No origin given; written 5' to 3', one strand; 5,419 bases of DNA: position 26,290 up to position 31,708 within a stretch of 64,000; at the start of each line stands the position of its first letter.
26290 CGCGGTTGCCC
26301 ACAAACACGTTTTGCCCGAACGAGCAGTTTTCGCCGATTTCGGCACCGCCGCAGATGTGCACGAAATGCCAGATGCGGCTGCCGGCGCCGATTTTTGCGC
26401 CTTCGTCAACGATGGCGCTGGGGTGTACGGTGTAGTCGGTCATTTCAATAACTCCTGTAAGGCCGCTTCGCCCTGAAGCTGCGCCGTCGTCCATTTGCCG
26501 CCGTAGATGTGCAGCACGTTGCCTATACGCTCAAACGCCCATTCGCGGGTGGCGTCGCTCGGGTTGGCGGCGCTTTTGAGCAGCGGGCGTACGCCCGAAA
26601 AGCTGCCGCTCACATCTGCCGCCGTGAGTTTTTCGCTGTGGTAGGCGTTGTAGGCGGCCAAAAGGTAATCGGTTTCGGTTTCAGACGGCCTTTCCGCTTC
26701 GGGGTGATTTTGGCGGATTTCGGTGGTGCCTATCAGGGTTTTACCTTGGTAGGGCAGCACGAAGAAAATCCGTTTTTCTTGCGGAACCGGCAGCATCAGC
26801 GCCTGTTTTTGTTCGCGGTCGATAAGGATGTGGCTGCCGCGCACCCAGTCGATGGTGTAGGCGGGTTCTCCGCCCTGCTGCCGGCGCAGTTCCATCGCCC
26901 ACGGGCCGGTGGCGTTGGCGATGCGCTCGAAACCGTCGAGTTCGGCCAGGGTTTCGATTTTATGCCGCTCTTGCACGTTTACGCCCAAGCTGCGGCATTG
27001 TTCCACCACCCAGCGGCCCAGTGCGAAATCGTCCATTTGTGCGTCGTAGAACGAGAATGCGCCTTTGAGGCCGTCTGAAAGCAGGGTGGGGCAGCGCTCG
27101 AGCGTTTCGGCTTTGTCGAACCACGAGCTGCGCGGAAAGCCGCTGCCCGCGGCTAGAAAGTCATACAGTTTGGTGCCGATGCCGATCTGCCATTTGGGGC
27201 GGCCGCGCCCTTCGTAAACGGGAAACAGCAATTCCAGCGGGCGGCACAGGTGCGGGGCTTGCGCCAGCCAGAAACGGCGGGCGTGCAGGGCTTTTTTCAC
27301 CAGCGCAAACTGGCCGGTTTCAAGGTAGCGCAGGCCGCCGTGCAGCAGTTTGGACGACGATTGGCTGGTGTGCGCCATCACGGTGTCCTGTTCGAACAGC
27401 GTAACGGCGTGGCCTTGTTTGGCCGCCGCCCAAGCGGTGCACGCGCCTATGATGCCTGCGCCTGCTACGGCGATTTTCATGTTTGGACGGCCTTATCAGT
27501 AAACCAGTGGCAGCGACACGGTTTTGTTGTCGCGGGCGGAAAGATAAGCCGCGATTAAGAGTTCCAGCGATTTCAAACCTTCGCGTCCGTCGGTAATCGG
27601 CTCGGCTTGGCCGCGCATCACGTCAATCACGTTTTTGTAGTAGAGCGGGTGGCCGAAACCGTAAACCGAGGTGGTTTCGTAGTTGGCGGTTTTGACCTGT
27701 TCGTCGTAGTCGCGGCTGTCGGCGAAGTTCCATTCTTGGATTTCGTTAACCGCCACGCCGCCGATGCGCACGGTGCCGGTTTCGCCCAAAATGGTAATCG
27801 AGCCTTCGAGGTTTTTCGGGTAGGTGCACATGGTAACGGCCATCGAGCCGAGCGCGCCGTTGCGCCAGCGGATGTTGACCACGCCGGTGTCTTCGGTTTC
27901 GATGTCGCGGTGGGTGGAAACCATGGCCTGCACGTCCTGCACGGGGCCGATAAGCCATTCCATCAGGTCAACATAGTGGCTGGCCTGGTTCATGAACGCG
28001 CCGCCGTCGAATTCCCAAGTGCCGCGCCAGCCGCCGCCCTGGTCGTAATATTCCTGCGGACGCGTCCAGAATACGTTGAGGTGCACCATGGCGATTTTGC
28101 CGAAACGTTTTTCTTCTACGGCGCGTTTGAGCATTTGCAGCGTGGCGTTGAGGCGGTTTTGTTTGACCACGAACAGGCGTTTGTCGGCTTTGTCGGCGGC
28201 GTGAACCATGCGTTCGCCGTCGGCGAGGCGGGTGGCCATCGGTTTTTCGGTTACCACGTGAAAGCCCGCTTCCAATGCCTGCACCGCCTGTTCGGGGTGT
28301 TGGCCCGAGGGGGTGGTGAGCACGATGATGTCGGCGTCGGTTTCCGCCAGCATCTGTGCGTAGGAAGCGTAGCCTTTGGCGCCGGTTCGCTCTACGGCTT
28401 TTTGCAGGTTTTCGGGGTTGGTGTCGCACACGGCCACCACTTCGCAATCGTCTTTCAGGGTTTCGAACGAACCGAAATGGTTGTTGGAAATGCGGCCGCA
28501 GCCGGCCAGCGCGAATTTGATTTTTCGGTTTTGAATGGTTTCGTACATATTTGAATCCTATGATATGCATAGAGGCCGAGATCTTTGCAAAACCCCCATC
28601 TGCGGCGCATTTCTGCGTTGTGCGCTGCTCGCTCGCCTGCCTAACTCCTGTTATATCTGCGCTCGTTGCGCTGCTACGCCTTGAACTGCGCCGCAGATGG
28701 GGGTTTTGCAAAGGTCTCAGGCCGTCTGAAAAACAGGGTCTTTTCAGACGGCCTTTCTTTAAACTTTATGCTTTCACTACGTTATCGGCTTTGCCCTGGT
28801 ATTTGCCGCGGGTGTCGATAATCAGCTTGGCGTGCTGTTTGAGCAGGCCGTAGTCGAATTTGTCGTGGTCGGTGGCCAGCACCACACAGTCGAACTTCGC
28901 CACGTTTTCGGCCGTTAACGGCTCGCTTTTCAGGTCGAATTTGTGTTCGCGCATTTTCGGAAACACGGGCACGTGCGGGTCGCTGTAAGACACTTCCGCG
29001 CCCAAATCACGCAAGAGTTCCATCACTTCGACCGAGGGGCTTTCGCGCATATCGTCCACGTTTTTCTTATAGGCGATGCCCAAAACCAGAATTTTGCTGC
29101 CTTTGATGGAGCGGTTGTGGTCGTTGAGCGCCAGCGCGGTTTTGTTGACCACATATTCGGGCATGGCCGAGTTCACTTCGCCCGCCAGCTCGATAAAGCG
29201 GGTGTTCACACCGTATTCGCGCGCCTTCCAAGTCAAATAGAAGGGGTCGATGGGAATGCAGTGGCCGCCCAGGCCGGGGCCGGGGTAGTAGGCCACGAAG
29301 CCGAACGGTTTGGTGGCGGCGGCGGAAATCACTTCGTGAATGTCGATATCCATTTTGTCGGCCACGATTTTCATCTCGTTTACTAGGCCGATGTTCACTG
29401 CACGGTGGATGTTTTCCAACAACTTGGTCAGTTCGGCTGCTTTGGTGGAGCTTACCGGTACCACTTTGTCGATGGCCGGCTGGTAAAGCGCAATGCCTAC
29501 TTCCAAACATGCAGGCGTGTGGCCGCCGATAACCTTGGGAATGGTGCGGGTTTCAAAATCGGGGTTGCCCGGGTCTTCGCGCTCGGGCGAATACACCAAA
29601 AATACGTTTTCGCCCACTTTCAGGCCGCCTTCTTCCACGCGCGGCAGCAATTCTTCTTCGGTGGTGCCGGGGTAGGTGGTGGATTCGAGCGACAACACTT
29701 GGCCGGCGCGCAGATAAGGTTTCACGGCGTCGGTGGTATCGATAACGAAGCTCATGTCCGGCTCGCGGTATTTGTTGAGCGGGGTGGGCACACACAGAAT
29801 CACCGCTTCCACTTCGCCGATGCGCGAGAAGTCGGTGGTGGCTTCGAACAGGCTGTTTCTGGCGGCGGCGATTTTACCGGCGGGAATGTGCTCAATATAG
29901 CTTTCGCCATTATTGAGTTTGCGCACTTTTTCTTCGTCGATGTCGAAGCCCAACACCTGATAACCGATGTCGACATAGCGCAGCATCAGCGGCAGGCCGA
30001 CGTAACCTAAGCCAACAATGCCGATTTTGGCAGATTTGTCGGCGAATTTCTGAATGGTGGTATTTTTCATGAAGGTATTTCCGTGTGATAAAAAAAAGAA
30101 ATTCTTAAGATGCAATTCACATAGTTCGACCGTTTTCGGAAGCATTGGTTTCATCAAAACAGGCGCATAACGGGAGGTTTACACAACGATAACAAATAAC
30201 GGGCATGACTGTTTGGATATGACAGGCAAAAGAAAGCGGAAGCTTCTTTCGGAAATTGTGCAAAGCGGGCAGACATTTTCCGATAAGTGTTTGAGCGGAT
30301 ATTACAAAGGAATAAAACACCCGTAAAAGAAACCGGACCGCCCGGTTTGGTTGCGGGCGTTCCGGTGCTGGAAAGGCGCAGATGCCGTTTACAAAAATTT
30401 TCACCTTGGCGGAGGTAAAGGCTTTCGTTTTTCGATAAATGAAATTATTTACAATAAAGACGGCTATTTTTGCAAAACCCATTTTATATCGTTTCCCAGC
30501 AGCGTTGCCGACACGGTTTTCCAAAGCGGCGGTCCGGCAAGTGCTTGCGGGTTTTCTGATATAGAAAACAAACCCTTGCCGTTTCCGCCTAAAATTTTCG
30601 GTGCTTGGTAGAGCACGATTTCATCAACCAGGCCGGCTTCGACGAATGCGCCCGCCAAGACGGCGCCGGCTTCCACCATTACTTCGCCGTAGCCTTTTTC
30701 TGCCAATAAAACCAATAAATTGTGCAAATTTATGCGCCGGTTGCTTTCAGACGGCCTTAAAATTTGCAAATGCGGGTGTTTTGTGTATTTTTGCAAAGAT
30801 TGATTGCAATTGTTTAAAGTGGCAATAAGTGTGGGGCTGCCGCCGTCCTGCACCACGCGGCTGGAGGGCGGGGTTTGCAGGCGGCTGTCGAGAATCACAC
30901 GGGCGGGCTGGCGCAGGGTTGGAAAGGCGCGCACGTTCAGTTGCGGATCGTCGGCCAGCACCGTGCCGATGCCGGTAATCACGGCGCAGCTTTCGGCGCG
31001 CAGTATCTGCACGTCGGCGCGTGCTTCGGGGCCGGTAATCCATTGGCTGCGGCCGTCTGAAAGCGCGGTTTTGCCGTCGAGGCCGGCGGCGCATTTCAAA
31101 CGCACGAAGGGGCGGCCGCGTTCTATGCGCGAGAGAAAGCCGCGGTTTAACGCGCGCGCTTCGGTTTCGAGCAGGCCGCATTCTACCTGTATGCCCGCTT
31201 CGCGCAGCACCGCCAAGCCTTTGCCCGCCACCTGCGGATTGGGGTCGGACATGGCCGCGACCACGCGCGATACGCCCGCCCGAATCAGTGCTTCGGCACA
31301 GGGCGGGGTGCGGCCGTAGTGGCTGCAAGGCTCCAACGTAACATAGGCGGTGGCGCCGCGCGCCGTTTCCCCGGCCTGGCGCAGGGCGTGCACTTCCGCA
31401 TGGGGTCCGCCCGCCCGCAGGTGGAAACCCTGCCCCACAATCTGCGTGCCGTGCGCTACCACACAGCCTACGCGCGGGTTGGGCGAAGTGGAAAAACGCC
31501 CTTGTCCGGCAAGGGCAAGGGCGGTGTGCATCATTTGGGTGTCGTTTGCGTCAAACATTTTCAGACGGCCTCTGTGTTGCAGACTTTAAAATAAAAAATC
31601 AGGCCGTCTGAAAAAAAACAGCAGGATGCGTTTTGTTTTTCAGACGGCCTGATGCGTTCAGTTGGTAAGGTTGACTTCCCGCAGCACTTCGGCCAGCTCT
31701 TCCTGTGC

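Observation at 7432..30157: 23-kb Wzx/Wzy-dependent polysaccharide locus with Wza-Wzb-Wzc in a Neisseria: chimeric bacillosamine-type initiation plus UDP-GlcNAc3NAcA pathway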

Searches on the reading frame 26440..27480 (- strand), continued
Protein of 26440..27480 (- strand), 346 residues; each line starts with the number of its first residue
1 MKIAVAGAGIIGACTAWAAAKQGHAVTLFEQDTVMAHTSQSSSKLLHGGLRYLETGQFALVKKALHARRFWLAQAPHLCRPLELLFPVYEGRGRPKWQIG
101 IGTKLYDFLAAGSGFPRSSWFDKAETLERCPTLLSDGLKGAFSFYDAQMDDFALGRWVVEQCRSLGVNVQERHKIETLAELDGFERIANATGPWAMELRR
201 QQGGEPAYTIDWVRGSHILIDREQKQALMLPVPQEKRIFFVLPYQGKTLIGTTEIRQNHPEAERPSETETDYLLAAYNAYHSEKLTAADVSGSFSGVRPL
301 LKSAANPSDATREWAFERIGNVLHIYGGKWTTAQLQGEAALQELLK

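Call 78: search_solved_structures(query=window:26440-27480:-, max_evalue=1e-30, show_alignments=1)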
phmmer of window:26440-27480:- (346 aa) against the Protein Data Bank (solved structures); distinct sequences matched with E-value up to 1e-30: 3.
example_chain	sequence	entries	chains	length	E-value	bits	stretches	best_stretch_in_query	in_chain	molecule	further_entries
2qcu_A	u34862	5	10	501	1e-43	152.8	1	3-344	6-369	Aerobic glycerol-3-phosphate dehydrogenase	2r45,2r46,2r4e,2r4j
3da1_A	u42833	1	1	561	1.8e-38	135.6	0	3-176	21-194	Glycerol-3-phosphate dehydrogenase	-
2rgh_A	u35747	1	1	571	1.9e-33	119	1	3-342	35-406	Alpha-Glycerophosphate Oxidase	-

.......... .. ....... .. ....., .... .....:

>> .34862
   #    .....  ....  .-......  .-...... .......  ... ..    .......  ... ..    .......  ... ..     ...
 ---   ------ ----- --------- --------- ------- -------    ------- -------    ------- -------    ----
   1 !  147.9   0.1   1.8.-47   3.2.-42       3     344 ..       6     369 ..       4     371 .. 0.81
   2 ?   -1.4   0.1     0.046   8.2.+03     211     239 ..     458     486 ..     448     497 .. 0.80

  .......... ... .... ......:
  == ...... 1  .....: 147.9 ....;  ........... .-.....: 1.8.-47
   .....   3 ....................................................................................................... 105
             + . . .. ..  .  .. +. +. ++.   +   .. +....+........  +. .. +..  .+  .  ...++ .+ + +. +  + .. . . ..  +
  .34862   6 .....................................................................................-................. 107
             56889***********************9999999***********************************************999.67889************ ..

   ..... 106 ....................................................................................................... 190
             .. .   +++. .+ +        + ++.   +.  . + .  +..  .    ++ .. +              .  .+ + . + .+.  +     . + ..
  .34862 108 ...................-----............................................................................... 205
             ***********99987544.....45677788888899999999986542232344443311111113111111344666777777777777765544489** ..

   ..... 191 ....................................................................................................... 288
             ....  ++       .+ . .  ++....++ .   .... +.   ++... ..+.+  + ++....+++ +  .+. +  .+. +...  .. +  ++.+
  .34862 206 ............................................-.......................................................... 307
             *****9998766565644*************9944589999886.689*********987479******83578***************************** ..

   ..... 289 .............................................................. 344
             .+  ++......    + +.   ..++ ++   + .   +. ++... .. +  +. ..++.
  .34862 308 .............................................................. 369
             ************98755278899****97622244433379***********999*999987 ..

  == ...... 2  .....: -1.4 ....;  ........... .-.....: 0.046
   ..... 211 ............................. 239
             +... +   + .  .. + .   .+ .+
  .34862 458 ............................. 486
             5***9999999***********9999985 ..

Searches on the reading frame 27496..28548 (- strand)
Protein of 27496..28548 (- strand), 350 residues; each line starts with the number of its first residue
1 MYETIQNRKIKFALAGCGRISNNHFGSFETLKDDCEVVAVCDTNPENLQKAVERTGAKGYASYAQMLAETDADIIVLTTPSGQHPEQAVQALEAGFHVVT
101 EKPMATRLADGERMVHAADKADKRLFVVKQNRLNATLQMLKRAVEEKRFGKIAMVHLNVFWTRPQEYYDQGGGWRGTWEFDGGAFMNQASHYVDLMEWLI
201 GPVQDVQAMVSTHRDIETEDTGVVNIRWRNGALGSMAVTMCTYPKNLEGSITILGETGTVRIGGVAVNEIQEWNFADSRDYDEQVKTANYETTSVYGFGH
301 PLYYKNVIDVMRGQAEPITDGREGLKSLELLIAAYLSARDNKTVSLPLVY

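Call 4: search_protein_families(library=pfam, proteins=[window:27496-28548:-])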
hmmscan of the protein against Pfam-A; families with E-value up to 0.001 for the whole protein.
window:27496-28548:- (350 aa): 4 families
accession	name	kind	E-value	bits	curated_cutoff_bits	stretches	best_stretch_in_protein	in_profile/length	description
PF02894.22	GFO_IDH_MocA_C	-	9.2e-41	140.5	22.9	1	141-346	1-218/218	Oxidoreductase family, C-terminal alpha/beta domain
PF01408.29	GFO_IDH_MocA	-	9.3e-30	104.2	24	1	10-127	1-118/120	Oxidoreductase family, NAD-binding Rossmann fold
PF22725.1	GFO_IDH_MocA_C3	-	4.3e-28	98.2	27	1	138-261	2-124/124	GFO/IDH/MocA C-terminal domain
PF03447.22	NAD_binding_3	-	1.3e-10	42.4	24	1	16-127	1-115/116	Homoserine dehydrogenase, NAD binding domain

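Call 7: search_protein_families(library=ncbifam, proteins=[window:27496-28548:-])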
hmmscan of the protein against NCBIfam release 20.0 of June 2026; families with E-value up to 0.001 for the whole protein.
window:27496-28548:- (350 aa): 12 families
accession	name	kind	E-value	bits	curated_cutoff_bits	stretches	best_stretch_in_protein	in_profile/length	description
TIGR04380.1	myo_inos_iolG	equivalog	5.2e-32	111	355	1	9-344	1-329/330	inositol 2-dehydrogenase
NF040723.1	UDP-GlcNAcDh_Arch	equivalog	1.2e-28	100.5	450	1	11-338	2-301/302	UDP-N-acetylglucosamine 3-dehydrogenase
NF052479.1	LevoglcsnDh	equivalog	6.1e-24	84.4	650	1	39-213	40-215/386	levoglucosan dehydrogenase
NF052679.1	InsChiInosDhIolG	equivalog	3.6e-20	72.3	540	1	10-264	3-252/343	bifunctional inositol 2-dehydrogenase/D-chiro-inositol 1-dehydrogenase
NF008607.0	PRK11579.1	subfamily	2.2e-15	56.5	330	1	9-206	4-195/346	oxidoreductase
NF041392.1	XylDh_Gfo6_Halo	equivalog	1.8e-14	53.3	350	1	3-345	10-349/350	D-xylose 1-dehydrogenase Gfo6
NF058563.1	BT_2159_fam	equivalog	2.5e-13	49.8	650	1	10-201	1-184/350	disaccharide 3-dehydrogenase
NF007574.0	PRK10206.1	equivalog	1.4e-09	37.5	352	1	32-215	26-202/345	oxidoreductase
NF058561.1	BT_2158_fam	equivalog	7.8e-09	34.6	750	1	28-156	51-181/487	glycoside 3-dehydrogenase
NF009830.0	PRK13304.1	equivalog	6.8e-05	22.5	267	1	11-100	3-90/265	aspartate dehydrogenase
NF003995.0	PRK05472.2-4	subfamily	7.4e-05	22.4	126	1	7-97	81-171/213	redox-sensing transcriptional repressor Rex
TIGR03944.1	dehyd_SbnB_fam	equivalog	0.00026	20.1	326.9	1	9-83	132-210/327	2,3-diaminopropionate biosynthesis protein SbnB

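Call 26: search_solved_structures(query=window:27496-28548:-, max_evalue=1e-10)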
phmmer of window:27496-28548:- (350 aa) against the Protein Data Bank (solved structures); distinct sequences matched with E-value up to 1e-10: 42.
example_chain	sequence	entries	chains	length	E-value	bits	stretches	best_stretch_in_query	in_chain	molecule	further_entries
3q2i_A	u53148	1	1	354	1.3e-167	560.3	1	5-350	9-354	dehydrogenase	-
3q2k_A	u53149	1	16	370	2.2e-147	493.8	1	5-348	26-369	oxidoreductase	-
8tdi_L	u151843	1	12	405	9.4e-26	93.9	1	34-243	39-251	P2B11 Glucuronide-3-dehydrogenase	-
3e18_A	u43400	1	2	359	1.3e-24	90.2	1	8-242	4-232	oxidoreductase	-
7xr9_A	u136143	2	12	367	1.4e-23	86.8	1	9-201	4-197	DgpA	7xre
9m3d_B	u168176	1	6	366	3.2e-22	82.3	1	8-222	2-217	DgpA1 from W974-1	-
3ezy_A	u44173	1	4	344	2.8e-18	69.4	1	10-260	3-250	Dehydrogenase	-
1evj_A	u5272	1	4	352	5.1e-18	68.5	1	9-247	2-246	GLUCOSE-FRUCTOSE OXIDOREDUCTASE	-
1ofg_A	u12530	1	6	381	8.8e-18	67.7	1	7-246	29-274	GLUCOSE-FRUCTOSE OXIDOREDUCTASE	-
1ryd_A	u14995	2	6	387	9.4e-18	67.6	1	7-246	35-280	glucose-fructose oxidoreductase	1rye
1h6a_A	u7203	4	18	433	1.4e-17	67.1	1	7-242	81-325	PRECURSOR FORM OF GLUCOSE-FRUCTOSE OXIDOREDUCTASE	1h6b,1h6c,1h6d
3moi_A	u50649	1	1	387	2.4e-17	66.3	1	9-210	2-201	Probable dehydrogenase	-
3ec7_A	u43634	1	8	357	2.7e-16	62.9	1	6-159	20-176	Putative Dehydrogenase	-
3cea_A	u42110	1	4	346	1.2e-15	60.7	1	8-274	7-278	Myo-inositol 2-dehydrogenase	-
5uhw_A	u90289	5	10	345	2.3e-15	59.8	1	9-346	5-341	Oxidoreductase protein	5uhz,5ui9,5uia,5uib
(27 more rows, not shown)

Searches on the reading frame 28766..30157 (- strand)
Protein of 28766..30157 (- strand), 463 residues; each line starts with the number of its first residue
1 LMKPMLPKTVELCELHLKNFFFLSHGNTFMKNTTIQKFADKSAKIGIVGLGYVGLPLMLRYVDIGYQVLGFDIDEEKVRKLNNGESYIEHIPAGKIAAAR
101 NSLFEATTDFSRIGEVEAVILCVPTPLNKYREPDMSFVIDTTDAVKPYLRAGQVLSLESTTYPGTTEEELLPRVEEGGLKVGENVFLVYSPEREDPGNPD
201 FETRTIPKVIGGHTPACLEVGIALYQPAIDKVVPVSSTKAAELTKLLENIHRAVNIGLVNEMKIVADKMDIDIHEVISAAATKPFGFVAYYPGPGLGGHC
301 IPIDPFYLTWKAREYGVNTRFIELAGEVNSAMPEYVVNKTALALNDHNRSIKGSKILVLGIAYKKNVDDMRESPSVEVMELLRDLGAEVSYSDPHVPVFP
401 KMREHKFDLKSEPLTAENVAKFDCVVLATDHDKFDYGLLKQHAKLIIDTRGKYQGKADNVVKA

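Call 4: search_protein_families(library=pfam, proteins=[window:28766-30157:-])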
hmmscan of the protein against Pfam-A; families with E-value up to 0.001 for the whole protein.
window:28766-30157:- (463 aa): 4 families
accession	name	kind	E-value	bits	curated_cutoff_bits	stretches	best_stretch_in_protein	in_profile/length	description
PF03721.20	UDPG_MGDP_dh_N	-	1.2e-44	152.6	27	1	44-219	2-181/187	UDP-glucose/GDP-mannose dehydrogenase family, NAD binding domain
PF00984.24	UDPG_MGDP_dh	-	3.8e-30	104.3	25.4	1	240-330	2-93/94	UDP-glucose/GDP-mannose dehydrogenase family, central domain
PF03720.21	UDPG_MGDP_dh_C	-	1.3e-24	86.9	30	1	357-453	1-101/103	UDP-glucose/GDP-mannose dehydrogenase family, UDP binding domain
PF03446.21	NAD_binding_2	-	2.1e-07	31.5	21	1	44-168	1-102/161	NAD binding domain of 6-phosphogluconate dehydrogenase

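Call 7: search_protein_families(library=ncbifam, proteins=[window:28766-30157:-])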
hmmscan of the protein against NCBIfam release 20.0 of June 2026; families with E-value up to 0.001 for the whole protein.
window:28766-30157:- (463 aa): 9 families
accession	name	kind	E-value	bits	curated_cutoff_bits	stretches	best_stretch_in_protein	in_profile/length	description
TIGR03026.1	NDP-sugDHase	subfamily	8e-129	430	189.8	1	44-451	2-413/413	nucleotide sugar dehydrogenase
NF008286.0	PRK11064.1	equivalog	3.1e-68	230.3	459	1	43-451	4-417/420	UDP-N-acetyl-D-mannosamine dehydrogenase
NF040825.1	UDPMaNacDH_Arch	equivalog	9.7e-68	228.9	750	1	44-435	2-378/418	UDP-N-acetyl-D-mannosamine dehydrogenase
NF011729.0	PRK15182.1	equivalog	2e-64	217.9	592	1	42-435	6-392/425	Vi polysaccharide biosynthesis UDP-N-acetylglucosamine C-6 dehydrogenase TviB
NF041297.1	UDPGDh_AglM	equivalog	4.1e-50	170.9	670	1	44-435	2-396/429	UDP-glucose 6-dehydrogenase AglM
NF047673.2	TeichurnBiosyTuaD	equivalog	7.6e-35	120.9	700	1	44-432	3-388/439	UDP-glucose 6-dehydrogenase TuaD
NF011631.0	PRK15057.1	equivalog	1.1e-07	31.3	757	1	44-394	2-337/388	UDP-glucose 6-dehydrogenase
TIGR01505.1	tartro_sem_red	equivalog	0.00011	21.5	340.75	0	44-81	1-38/291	2-hydroxy-3-oxopropionate reductase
NF008592.0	PRK11559.1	equivalog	0.00013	21.3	397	0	43-83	3-43/296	2-hydroxy-3-oxopropionate reductase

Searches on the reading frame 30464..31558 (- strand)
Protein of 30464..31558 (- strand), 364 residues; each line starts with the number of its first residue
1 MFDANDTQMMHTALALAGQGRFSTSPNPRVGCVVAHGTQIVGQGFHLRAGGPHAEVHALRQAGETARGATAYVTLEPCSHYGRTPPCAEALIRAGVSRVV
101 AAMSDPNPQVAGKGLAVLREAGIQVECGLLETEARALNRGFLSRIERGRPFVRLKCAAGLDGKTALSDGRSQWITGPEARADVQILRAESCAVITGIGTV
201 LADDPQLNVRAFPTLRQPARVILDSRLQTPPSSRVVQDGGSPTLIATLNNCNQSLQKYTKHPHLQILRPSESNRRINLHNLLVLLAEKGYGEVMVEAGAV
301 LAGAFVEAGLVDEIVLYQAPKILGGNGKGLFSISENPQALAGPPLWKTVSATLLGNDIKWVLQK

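Call 4: search_protein_families(library=pfam, proteins=[window:30464-31558:-])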
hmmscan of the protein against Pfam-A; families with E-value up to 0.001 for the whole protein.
window:30464-31558:- (364 aa): 3 families
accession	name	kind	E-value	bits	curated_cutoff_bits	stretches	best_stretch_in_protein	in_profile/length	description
PF01872.23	RibD_C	-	5.3e-51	173.7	24.1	1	150-359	1-196/197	RibD C-terminal domain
PF00383.29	dCMP_cyt_deam_1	-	3.4e-19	69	25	1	5-103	3-102/102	Cytidine and deoxycytidylate deaminase zinc-binding region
PF14437.12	MafB19-deam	-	8.1e-12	45.7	27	1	5-118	2-116/142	MafB19-like deaminase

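Call 7: search_protein_families(library=ncbifam, proteins=[window:30464-31558:-])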
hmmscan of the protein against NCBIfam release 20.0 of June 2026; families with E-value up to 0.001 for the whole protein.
window:30464-31558:- (364 aa): 8 families
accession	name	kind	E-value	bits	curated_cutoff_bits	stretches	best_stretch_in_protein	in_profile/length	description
NF008052.0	PRK10786.1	equivalog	3.3e-121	404.4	500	1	5-362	2-364/367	bifunctional diaminohydroxyphosphoribosylaminopyrimidine deaminase/5-amino-6-(5-phosphoribosylamino)uracil reductase RibD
TIGR00326.1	eubact_ribD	equivalog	3.5e-117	391.4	156.35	1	10-359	1-341/343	bifunctional diaminohydroxyphosphoribosylaminopyrimidine deaminase/5-amino-6-(5-phosphoribosylamino)uracil reductase RibD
TIGR00227.1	ribD_Cterm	domain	5.1e-54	183.1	150.15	1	149-359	2-211/216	riboflavin-specific deaminase C-terminal domain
TIGR01508.1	rib_reduct_arch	equivalog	1.8e-30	105.7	186.45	1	150-326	1-173/210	2,5-diamino-6-(ribosylamino)-4(3H)-pyrimidinone 5'-phosphate reductase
NF008113.2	PRK10860.1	equivalog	3.5e-11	43.2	150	1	5-136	6-142/165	tRNA adenosine(34) deaminase TadA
NF010665.0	PRK14059.1-4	equivalog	2.8e-10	39.9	274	1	273-329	172-228/260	pyrimidine reductase family protein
NF010664.0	PRK14059.1-2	equivalog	4e-09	36.5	226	1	151-329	38-224/257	pyrimidine reductase family protein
NF010663.0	PRK14059.1-1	equivalog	1.8e-06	27.5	184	1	150-325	28-213/253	pyrimidine reductase family protein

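Call 17: find_encoding_contigs(protein=window:30464-31558:-, flank=10000, max_places=6)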
Protein window:30464-31558:- (364 aa): 1 contig read that carries it; 1 place shown.
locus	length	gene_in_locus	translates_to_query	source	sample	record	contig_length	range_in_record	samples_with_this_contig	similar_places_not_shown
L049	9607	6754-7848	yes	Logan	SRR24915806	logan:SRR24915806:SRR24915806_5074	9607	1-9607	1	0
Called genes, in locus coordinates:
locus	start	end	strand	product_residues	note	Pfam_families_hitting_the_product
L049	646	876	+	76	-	-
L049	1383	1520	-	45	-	-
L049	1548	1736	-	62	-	-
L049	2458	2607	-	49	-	-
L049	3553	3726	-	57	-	-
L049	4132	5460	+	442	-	PF02321:OEP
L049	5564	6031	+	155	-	PF22811:Zn_ribbon_NrdR, PF03477:ATP-cone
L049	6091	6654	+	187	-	-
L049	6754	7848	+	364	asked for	PF00383:dCMP_cyt_deam_1, PF14437:MafB19-deam, PF01872:RibD_C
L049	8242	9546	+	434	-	PF03721:UDPG_MGDP_dh_N, PF03446:NAD_binding_2, PF00984:UDPG_MGDP_dh, PF03720:UDPG_MGDP_dh_C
